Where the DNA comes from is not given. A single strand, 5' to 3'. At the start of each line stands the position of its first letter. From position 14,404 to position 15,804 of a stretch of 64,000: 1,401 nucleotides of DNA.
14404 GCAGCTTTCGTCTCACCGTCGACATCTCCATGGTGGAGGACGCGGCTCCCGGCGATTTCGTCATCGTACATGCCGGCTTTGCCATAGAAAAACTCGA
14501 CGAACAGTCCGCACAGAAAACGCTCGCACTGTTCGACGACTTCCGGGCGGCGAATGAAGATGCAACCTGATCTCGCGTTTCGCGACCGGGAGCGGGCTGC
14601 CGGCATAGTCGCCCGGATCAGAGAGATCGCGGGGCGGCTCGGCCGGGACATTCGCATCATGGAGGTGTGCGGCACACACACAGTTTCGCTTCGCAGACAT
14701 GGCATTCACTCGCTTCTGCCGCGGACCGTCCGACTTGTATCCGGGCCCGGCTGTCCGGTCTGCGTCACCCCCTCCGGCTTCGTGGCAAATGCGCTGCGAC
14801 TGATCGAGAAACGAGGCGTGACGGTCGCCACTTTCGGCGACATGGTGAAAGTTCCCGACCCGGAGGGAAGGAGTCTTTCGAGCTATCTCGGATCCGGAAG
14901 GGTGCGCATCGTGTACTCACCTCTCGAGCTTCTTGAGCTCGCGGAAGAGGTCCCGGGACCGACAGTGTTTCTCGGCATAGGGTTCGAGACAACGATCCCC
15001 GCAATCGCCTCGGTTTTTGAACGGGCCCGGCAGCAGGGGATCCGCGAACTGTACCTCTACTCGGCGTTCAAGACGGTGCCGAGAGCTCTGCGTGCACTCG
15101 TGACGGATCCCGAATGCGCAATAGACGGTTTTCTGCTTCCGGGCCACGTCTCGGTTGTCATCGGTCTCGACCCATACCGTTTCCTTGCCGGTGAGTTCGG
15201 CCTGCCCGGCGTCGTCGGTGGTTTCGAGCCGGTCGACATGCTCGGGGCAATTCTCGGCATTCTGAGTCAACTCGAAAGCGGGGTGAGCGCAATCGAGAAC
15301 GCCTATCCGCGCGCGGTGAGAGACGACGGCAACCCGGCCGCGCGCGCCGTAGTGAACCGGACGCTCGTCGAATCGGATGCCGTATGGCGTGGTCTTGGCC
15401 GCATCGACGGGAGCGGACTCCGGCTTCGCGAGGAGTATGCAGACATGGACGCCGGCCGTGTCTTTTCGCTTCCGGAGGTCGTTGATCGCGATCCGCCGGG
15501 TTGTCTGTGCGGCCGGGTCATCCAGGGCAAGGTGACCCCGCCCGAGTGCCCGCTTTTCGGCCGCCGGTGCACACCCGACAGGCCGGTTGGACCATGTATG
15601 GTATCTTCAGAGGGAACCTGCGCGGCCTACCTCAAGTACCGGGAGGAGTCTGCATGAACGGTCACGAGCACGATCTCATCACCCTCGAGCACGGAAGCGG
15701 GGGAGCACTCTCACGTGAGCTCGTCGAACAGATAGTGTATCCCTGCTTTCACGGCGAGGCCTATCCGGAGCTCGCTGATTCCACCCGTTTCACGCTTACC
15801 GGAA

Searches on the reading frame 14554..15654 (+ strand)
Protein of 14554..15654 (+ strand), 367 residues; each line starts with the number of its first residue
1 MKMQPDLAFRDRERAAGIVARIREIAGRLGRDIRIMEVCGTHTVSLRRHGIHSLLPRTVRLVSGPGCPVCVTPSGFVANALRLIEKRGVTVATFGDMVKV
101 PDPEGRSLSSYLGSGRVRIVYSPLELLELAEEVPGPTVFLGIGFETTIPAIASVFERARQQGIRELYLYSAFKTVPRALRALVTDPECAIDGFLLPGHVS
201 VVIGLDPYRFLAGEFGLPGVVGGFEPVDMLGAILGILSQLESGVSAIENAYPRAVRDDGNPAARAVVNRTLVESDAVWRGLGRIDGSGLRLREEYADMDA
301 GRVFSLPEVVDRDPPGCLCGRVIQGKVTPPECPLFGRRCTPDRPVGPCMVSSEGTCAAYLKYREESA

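Call 49: search_protein_families(library=pfam, proteins=[window:14554-15654:+], max_evalue=0.01)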
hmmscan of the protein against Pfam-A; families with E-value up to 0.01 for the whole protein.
window:14554-15654:+ (367 aa): 1 family
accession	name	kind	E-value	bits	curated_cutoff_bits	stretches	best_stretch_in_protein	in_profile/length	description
PF01924.21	HypD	-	1.8e-128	429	25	1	16-363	4-351/351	Hydrogenase formation hypA family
